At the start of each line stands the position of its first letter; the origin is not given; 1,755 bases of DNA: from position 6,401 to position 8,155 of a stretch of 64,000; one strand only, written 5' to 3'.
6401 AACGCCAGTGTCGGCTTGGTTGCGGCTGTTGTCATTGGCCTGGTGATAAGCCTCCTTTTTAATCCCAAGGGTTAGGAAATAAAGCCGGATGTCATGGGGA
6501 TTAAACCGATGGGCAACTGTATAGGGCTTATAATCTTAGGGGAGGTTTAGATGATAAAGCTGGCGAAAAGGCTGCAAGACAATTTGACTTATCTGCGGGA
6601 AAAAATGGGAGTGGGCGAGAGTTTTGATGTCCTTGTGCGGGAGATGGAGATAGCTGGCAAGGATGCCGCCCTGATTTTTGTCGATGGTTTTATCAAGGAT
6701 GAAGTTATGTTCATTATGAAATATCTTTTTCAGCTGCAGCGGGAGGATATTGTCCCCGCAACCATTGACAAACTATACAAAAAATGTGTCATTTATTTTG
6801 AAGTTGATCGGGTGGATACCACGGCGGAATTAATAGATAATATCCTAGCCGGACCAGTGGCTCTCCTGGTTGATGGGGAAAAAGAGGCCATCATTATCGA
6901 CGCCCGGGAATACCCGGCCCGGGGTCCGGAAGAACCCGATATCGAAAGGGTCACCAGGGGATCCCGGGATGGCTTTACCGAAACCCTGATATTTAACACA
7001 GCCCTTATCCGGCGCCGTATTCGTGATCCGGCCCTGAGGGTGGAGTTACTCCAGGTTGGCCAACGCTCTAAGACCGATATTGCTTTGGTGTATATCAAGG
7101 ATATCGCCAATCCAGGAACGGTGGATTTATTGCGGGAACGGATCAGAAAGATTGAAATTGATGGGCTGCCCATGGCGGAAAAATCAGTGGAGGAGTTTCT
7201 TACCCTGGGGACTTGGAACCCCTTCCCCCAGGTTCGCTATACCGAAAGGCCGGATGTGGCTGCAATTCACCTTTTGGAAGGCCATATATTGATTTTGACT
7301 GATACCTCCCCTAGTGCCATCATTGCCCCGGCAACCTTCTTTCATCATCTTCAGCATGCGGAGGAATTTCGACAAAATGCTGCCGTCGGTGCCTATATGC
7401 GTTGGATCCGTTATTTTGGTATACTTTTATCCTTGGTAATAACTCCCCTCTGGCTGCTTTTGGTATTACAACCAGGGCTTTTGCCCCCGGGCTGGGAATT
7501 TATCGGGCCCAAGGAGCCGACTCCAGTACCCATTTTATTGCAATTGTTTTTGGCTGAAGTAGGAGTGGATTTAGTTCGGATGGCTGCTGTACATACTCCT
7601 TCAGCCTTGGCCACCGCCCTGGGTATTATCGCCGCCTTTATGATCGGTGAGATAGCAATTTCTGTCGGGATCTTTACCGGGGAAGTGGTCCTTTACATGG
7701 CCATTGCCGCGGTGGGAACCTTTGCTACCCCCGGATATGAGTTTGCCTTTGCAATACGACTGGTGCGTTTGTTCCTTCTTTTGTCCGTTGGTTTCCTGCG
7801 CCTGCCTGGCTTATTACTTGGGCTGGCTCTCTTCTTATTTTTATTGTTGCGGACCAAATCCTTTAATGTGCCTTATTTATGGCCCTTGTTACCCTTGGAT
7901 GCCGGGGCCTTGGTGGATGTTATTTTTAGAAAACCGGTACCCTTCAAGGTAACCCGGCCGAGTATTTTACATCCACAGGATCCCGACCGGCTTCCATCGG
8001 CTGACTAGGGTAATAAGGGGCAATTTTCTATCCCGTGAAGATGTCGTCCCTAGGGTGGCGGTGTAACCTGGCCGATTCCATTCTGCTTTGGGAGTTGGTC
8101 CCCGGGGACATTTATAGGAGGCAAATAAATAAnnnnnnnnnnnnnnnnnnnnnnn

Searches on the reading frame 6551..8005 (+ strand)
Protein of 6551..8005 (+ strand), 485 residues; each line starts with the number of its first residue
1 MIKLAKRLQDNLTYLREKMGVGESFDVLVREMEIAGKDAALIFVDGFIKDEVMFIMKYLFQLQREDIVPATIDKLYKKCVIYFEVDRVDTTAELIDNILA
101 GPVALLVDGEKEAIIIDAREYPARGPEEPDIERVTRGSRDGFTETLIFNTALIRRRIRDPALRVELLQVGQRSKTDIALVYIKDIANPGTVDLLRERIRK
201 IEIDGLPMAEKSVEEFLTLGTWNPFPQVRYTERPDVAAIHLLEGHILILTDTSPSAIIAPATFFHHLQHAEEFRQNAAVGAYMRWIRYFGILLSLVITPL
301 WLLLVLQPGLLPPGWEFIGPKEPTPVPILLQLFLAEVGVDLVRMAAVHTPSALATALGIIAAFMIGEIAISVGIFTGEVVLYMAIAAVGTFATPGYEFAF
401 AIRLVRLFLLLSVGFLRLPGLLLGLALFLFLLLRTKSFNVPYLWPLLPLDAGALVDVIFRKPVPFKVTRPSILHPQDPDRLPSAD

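Call 7: search_protein_families(library=pfam, proteins=[window:6551-8005:+], max_evalue=0.001)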
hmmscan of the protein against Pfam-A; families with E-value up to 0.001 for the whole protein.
window:6551-8005:+ (485 aa): 1 family
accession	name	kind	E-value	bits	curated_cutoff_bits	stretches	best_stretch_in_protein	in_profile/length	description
PF03323.18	GerA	-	2.3e-155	518.1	27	1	15-471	3-465/466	Bacillus/Clostridium GerA spore germination protein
